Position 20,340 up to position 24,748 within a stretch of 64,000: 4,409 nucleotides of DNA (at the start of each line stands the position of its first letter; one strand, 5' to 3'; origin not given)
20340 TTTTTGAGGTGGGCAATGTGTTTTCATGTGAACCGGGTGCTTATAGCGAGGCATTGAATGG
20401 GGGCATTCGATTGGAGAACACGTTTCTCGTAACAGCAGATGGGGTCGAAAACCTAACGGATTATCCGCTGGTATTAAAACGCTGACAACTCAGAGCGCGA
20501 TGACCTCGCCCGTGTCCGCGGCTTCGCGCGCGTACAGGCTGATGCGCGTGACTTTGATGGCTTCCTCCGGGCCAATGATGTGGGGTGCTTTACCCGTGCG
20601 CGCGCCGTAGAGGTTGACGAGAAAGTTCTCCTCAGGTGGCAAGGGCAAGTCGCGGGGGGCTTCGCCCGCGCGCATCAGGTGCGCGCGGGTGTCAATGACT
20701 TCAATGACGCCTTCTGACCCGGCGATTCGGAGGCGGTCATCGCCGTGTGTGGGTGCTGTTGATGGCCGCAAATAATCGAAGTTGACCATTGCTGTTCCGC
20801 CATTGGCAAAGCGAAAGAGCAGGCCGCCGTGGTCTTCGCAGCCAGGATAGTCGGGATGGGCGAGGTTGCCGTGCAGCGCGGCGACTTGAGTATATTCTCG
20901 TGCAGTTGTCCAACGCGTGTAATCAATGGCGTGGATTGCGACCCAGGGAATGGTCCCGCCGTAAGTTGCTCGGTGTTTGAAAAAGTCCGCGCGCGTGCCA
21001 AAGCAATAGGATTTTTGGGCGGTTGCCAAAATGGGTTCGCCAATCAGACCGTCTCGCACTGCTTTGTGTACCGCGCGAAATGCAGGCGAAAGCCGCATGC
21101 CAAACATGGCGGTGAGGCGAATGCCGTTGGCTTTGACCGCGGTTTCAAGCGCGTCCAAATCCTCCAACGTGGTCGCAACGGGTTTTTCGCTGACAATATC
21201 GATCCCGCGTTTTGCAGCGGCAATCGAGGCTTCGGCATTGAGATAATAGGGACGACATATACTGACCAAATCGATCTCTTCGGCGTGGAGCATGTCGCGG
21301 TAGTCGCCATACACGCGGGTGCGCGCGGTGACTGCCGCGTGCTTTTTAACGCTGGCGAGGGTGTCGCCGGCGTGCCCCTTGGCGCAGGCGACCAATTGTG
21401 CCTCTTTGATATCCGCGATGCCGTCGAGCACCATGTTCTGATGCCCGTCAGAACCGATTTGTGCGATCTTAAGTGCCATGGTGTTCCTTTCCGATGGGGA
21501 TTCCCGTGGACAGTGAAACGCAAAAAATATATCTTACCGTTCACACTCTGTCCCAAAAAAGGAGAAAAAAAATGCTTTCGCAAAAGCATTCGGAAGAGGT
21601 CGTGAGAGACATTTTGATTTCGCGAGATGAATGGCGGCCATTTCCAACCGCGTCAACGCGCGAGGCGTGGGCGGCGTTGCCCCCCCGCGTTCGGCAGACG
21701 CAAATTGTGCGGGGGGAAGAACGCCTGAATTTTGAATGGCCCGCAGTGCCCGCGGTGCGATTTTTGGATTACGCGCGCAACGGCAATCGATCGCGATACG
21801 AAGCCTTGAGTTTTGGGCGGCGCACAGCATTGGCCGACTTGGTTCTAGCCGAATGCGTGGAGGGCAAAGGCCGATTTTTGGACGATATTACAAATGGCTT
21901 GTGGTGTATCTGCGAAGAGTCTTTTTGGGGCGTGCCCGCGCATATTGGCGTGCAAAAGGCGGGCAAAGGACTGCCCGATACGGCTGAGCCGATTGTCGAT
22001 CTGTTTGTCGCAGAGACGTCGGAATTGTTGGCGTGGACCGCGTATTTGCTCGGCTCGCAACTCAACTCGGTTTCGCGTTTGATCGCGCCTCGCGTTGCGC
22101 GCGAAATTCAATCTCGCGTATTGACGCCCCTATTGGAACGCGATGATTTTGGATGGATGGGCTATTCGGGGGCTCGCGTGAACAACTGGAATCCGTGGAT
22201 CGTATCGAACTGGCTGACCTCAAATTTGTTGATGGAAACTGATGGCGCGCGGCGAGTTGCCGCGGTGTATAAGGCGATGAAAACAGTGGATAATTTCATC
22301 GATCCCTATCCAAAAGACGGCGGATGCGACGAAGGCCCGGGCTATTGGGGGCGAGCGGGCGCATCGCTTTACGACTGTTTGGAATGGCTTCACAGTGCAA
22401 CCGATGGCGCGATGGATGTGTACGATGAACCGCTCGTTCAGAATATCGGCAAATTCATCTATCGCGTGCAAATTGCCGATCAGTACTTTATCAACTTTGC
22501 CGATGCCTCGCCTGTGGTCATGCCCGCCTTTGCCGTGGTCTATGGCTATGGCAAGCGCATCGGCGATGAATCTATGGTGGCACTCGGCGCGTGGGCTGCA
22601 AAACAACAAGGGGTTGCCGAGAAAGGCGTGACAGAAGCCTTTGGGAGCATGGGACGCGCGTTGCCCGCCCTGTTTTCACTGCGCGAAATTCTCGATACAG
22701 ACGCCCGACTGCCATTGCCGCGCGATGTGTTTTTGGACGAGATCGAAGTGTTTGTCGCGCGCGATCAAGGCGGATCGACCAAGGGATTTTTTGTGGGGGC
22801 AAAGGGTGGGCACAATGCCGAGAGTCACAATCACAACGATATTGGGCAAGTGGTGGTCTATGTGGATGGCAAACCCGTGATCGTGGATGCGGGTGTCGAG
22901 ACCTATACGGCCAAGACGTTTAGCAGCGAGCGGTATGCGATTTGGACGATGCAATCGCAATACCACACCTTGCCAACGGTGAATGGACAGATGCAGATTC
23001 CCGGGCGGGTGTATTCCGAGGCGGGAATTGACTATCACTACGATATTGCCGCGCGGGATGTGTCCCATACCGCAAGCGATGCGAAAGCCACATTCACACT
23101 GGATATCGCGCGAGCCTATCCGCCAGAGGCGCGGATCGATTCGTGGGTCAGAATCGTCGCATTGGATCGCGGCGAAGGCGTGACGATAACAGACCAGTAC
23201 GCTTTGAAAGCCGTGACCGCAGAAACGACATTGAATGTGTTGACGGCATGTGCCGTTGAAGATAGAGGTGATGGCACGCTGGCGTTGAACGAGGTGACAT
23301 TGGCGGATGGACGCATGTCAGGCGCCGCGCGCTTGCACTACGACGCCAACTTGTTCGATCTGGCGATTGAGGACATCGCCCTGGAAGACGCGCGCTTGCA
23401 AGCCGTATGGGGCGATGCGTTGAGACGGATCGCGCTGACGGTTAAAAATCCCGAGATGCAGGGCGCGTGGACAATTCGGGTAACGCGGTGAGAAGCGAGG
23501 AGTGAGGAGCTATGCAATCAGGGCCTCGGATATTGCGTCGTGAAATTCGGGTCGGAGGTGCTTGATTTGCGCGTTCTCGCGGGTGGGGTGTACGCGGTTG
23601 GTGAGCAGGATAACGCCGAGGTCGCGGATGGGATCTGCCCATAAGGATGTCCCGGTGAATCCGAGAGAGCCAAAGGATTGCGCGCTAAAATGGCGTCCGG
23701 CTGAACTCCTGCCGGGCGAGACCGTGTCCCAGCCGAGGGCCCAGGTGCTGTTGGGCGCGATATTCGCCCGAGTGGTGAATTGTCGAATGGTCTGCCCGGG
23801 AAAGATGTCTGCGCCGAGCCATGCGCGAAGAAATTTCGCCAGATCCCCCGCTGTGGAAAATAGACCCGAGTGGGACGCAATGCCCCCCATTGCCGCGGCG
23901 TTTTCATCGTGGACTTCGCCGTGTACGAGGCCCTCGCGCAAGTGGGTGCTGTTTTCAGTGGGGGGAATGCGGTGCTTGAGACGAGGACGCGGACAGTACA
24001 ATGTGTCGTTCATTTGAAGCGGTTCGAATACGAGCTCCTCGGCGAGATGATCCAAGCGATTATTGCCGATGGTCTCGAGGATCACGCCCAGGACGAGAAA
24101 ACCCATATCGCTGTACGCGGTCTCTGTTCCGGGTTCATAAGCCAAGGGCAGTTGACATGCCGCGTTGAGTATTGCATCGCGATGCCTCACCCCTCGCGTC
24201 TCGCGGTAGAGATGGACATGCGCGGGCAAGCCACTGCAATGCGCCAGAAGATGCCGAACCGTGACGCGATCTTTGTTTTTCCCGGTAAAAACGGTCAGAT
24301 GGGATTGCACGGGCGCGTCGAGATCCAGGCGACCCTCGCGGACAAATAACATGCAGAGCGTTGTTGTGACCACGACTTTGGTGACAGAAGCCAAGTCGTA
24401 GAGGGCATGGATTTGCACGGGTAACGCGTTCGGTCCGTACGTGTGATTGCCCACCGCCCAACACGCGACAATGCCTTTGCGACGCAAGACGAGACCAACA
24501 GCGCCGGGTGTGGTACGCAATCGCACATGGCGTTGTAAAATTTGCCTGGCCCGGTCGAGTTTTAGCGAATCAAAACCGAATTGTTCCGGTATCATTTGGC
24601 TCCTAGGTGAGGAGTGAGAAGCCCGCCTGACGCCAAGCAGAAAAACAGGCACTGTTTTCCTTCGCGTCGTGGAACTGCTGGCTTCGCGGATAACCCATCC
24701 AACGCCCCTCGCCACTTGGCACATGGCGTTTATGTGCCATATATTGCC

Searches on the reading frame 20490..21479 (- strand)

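Call 74: search_protein_families(library=ncbifam, proteins=[window:20490-21479:-], max_evalue=0.00001)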
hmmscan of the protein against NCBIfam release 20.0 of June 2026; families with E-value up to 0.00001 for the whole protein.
window:20490-21479:- (329 aa): 5 families
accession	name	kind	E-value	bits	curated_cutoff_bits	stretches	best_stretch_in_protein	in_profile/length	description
TIGR04380.1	myo_inos_iolG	equivalog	6.6e-26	91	355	1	23-267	23-258/330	inositol 2-dehydrogenase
NF040723.1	UDP-GlcNAcDh_Arch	equivalog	2.7e-22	79.7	450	1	44-261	37-237/302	UDP-N-acetylglucosamine 3-dehydrogenase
NF052479.1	LevoglcsnDh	equivalog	1.4e-16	60.2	650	1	52-201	57-210/386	levoglucosan dehydrogenase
NF041392.1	XylDh_Gfo6_Halo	equivalog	7.9e-15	54.5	350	1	43-261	57-275/350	D-xylose 1-dehydrogenase Gfo6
NF052679.1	InsChiInosDhIolG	equivalog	3.6e-09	36.1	540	1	3-203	3-196/343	bifunctional inositol 2-dehydrogenase/D-chiro-inositol 1-dehydrogenase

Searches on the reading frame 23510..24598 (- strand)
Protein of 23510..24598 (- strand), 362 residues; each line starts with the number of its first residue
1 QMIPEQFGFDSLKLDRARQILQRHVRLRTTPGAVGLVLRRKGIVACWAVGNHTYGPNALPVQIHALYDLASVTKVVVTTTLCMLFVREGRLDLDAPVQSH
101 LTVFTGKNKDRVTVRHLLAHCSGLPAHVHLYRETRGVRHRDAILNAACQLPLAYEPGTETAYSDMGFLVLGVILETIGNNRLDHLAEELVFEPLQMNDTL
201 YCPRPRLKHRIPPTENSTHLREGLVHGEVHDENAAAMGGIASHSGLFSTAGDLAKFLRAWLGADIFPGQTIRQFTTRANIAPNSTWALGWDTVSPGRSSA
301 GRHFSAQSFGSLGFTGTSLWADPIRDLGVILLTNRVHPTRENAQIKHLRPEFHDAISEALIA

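Call 74: search_protein_families(library=ncbifam, proteins=[window:23510-24598:-], max_evalue=0.00001)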
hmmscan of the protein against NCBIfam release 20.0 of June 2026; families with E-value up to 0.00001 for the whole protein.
window:23510-24598:- (362 aa): 19 families
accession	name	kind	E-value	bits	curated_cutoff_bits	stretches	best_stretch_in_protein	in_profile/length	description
NF002968.0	PRK03642.1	equivalog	1.9e-49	168.6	385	1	3-339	29-399/432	penicillin binding protein PBP4B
NF052559.1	MthAcHydAcmB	equivalog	9.2e-19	67.4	550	1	18-262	11-271/391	methyl acetate hydrolase AcmB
NF038269.1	lipase_LipE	equivalog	3.8e-18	65.8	750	1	33-201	46-222/407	lipase LipE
NF007943.0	PRK10662.1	equivalog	1.2e-17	63.6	266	1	34-266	53-276/380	D-alanyl-D-alanine-carboxypeptidase/endopeptidase AmpH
NF033085.1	bla_class_C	equivalog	1.5e-13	50.3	415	1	33-200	25-184/356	class C beta-lactamase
NF050810.1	blaCHC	exception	5e-10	38.8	780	1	33-207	48-214/387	CHC family extended-spectrum class C beta-lactamase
NF038069.1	blaIDC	exception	2.3e-09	36.6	850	1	32-200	57-218/395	IDC family class C beta-lactamase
NF045671.1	blaPNC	exception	1.2e-08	34.3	750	1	31-266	63-281/401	PNC family class C beta-lactamase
NF033700.1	blaCMA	exception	2e-08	33.7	887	1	58-177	65-178/375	CMA family class C beta-lactamase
NF041663.1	ampC_Sliq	exception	2.9e-08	33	860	1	59-200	68-203/378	cephalosporin-hydrolyzing class C beta-lactamase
NF052353.1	EstBLacLipLMycb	equivalog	4.5e-08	32.4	650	1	32-207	42-211/420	esterase/beta-lactamase LipL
NF033698.1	blaCSA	exception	1.4e-07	30.8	884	1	58-179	65-180/375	CSA family class C beta-lactamase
NF040478.1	blaLAQ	exception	6.9e-07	28.5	850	1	49-200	62-207/380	LAQ family class C beta-lactamase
NF038359.1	blaPRC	exception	7.1e-07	28.5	820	0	59-291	70-289/379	PRC family class C beta-lactamase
NF033569.1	blaLHK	exception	8.7e-07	28.2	850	1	58-209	80-226/390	LHK family class C beta-lactamase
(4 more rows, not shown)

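Call 87: search_protein_families(library=padloc, proteins=[window:23510-24598:-], max_evalue=0.01)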
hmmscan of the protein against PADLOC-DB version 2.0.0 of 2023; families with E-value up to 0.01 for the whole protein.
window:23510-24598:- (362 aa): 0 families
